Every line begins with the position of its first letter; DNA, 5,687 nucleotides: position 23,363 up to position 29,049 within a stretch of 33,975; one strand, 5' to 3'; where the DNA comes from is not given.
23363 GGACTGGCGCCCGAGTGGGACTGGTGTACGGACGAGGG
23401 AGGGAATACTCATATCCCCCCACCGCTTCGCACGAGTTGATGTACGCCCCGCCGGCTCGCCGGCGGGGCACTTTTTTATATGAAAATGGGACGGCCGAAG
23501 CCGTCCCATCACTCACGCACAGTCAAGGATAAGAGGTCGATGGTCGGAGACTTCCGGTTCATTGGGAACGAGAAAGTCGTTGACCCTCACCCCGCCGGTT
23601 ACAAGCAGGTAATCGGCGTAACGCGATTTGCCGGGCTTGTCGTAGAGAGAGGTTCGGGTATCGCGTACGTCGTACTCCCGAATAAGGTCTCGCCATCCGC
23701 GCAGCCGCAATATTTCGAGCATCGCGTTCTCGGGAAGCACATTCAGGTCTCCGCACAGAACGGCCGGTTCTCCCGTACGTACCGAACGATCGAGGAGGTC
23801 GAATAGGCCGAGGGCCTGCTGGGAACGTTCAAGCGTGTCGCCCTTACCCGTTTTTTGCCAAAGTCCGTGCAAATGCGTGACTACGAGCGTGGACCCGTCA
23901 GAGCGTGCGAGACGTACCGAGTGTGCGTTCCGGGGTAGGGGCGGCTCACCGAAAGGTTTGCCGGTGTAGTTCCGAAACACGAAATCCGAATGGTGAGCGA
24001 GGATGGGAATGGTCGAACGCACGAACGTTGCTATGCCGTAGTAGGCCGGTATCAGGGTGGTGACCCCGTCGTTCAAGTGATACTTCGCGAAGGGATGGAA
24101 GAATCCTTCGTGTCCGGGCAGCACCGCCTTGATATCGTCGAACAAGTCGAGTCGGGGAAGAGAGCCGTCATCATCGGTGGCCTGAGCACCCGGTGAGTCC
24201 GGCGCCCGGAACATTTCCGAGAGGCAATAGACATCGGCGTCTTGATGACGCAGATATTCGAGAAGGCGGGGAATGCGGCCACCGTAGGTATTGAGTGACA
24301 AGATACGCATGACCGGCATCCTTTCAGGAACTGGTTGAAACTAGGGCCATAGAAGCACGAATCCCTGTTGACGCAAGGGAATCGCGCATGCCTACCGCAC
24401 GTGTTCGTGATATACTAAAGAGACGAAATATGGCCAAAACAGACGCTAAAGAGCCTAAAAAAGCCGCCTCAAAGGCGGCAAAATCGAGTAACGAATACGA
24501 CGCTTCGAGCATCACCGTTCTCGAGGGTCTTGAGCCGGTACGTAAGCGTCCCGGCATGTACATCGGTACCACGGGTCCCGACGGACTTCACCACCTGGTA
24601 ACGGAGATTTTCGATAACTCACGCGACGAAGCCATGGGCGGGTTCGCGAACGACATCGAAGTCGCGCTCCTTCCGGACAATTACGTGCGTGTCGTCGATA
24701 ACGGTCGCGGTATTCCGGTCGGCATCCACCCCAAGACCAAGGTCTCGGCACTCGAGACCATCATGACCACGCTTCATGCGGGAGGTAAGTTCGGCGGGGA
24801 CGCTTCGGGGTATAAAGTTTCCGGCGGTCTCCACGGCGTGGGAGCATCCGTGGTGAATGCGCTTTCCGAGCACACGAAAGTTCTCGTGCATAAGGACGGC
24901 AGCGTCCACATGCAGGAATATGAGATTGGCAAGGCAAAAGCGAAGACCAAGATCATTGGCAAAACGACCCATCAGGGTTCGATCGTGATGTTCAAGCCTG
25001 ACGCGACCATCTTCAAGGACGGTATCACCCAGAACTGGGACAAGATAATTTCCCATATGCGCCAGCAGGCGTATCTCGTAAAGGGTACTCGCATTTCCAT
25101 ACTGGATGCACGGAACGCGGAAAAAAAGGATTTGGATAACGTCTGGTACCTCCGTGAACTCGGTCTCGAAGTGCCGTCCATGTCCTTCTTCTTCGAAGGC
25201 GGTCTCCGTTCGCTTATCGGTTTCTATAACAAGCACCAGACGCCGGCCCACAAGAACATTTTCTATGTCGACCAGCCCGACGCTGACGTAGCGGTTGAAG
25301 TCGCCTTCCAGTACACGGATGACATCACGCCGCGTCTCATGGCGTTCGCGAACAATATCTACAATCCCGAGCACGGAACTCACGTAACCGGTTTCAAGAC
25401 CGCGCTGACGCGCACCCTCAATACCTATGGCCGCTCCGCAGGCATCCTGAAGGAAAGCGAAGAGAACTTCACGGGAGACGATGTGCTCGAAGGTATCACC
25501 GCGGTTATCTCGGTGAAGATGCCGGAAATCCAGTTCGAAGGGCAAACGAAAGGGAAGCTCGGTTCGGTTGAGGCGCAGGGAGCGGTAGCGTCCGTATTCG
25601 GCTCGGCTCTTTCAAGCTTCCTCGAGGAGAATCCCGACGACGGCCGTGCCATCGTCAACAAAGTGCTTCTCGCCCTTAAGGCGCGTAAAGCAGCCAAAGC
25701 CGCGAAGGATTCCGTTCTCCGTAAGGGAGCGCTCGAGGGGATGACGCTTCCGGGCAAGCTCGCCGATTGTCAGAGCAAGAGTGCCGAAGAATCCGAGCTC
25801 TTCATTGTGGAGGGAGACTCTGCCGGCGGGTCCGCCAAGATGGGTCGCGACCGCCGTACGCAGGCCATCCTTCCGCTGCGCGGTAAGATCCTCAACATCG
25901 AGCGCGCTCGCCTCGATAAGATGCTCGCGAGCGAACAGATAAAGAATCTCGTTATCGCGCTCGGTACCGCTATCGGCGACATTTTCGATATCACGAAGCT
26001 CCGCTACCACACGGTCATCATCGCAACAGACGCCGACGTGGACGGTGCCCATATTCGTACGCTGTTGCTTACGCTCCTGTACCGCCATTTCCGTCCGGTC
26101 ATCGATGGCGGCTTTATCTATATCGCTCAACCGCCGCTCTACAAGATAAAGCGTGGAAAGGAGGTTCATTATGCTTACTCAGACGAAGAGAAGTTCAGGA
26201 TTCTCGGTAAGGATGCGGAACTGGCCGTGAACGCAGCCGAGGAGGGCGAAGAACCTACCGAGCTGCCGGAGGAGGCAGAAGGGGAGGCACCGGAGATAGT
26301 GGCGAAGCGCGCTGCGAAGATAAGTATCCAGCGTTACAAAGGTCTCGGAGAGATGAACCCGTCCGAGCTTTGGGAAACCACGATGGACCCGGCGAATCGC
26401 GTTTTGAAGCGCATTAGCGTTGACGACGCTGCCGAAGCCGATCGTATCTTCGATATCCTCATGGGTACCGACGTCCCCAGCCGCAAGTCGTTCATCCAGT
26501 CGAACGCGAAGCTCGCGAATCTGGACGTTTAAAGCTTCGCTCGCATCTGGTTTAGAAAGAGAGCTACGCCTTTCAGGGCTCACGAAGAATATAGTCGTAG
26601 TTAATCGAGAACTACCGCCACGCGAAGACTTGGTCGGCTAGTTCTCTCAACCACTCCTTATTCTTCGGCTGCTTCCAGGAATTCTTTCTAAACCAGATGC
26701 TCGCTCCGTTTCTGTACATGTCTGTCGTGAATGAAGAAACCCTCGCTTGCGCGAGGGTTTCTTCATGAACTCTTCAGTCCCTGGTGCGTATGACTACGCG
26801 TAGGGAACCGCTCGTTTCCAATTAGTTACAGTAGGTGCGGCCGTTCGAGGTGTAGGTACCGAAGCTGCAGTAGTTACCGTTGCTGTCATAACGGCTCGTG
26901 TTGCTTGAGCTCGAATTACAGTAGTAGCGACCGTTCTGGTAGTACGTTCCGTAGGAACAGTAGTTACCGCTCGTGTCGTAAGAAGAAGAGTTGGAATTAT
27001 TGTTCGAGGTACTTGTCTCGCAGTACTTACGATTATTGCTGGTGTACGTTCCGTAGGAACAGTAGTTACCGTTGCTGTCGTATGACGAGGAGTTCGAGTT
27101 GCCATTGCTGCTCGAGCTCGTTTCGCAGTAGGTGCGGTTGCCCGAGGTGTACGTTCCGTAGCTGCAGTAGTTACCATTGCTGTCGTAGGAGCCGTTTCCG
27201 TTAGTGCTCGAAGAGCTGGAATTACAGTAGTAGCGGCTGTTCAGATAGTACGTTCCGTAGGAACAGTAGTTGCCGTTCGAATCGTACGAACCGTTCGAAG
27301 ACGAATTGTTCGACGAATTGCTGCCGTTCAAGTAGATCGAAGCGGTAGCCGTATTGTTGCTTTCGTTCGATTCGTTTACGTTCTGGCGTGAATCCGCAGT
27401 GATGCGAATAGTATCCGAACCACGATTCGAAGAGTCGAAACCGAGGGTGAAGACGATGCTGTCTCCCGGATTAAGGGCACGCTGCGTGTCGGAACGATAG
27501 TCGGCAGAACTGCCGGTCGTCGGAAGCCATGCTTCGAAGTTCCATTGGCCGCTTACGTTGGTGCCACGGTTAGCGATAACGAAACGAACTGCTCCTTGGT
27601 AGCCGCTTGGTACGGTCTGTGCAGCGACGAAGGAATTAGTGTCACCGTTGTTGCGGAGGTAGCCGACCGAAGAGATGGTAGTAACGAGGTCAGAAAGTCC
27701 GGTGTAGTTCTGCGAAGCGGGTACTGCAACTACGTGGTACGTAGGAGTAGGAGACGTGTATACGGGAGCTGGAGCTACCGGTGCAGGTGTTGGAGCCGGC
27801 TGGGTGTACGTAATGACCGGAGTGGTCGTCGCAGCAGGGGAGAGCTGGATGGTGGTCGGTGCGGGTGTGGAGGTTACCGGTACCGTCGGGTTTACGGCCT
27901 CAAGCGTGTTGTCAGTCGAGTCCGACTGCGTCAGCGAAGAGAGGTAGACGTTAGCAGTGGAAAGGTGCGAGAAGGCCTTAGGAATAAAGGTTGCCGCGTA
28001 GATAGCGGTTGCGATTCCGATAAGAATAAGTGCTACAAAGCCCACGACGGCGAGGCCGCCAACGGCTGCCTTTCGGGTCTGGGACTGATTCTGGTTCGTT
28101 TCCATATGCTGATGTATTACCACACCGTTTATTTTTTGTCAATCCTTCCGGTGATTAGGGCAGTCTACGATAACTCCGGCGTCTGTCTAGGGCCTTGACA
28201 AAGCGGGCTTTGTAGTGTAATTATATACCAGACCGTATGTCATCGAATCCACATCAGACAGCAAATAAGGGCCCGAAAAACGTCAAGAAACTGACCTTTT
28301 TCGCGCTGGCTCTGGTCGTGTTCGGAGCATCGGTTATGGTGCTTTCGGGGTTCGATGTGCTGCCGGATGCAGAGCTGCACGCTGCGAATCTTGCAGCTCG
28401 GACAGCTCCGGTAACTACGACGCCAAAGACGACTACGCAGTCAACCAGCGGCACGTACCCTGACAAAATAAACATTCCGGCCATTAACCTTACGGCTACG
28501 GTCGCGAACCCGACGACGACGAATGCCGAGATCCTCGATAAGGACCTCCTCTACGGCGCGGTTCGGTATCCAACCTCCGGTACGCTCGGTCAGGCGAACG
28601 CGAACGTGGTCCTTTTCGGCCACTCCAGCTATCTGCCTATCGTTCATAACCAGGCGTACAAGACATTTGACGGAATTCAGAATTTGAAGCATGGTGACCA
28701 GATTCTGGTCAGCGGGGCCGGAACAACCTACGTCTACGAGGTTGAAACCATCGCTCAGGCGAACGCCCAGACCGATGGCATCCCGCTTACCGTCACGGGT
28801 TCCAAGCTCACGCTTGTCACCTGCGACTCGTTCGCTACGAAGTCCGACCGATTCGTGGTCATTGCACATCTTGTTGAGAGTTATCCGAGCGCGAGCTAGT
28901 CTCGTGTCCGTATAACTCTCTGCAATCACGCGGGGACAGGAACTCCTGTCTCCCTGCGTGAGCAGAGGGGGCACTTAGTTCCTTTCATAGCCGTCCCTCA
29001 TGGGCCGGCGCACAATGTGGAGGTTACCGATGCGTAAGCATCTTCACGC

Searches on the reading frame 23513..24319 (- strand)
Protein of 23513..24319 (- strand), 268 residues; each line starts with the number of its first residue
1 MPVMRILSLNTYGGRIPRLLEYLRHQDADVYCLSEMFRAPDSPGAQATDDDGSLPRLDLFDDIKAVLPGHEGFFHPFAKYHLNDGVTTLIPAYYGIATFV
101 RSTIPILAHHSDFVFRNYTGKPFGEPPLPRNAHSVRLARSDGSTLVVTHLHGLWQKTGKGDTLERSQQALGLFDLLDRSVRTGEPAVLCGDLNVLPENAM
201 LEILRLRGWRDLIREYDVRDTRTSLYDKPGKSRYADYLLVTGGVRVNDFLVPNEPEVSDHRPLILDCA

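Call 88: search_protein_families(library=pfam, proteins=[window:23513-24319:-], max_evalue=0.01)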
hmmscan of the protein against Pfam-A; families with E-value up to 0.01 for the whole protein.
window:23513-24319:- (268 aa): 1 family
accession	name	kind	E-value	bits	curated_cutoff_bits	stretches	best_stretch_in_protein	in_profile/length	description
PF03372.29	Exo_endo_phos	-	4.4e-16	59.7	24.5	1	7-260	1-225/225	Endonuclease/Exonuclease/phosphatase family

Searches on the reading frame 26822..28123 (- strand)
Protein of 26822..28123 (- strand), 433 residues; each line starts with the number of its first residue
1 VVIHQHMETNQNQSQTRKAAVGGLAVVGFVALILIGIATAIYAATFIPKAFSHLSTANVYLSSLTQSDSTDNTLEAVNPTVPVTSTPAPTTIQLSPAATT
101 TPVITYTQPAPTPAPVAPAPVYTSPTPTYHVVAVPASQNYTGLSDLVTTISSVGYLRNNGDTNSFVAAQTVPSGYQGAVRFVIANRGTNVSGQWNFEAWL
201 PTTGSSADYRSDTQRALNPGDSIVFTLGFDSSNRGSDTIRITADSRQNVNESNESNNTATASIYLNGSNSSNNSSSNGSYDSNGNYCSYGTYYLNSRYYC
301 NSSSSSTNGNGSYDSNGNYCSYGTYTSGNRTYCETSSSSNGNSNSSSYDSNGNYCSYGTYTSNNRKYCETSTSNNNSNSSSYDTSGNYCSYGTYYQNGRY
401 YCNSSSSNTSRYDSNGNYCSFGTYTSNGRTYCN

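Call 88: search_protein_families(library=pfam, proteins=[window:26822-28123:-], max_evalue=0.01)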
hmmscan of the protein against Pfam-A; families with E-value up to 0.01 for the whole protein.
window:26822-28123:- (433 aa): 1 family
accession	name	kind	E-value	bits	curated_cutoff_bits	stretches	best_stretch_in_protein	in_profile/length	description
PF07705.17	CARDB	-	4.7e-07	30.4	22.7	1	170-260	14-100/101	CARDB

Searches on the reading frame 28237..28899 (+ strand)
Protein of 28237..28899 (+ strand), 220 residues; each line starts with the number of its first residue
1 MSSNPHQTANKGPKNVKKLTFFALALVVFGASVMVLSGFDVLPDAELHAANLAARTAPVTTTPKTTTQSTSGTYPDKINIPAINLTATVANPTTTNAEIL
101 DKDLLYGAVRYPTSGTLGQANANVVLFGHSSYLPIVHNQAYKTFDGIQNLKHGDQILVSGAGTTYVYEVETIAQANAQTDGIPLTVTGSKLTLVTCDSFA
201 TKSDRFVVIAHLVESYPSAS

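Call 88: search_protein_families(library=pfam, proteins=[window:28237-28899:+], max_evalue=0.01)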
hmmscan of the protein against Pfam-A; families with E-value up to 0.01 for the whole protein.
window:28237-28899:+ (220 aa): 1 family
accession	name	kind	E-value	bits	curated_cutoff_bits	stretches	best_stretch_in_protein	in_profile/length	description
PF04203.18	Sortase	-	5.8e-21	75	26.6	1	78-213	1-125/125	Sortase domain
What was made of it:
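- On Sortase substrate (LPXTG-type): A sortase is present elsewhere, at 28237-28899 (call 88).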

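Call 89: search_protein_families(library=ncbifam, proteins=[window:28237-28899:+], max_evalue=10)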
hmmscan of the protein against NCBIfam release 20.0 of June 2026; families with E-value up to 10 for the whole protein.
window:28237-28899:+ (220 aa): 7 families
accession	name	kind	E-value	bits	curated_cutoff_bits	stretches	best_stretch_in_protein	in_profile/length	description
NF033745.1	class_C_sortase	subfamily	5.3e-11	42.7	160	1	77-211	95-219/220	class C sortase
NF033747.1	class_E_sortase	subfamily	2.9e-10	40.3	160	1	57-217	53-210/211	class E sortase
TIGR01076.1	sortase_fam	subfamily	2.3e-09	37.1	39.35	1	78-214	3-129/136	sortase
NF058671.1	sortase_SrtD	exception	4.8e-08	32.9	140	1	24-211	3-186/187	class D sortase, LPxTATN-specific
NF033746.1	class_D_sortase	subfamily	4.1e-07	29.9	165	1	77-213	12-134/135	class D sortase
TIGR03784.1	marine_sortase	equivalog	3.9e-05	23.3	158.25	1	143-208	102-172/174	class GN sortase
NF033748.1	class_F_sortase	subfamily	6.3e-05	22.6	166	1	69-212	5-154/155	class F sortase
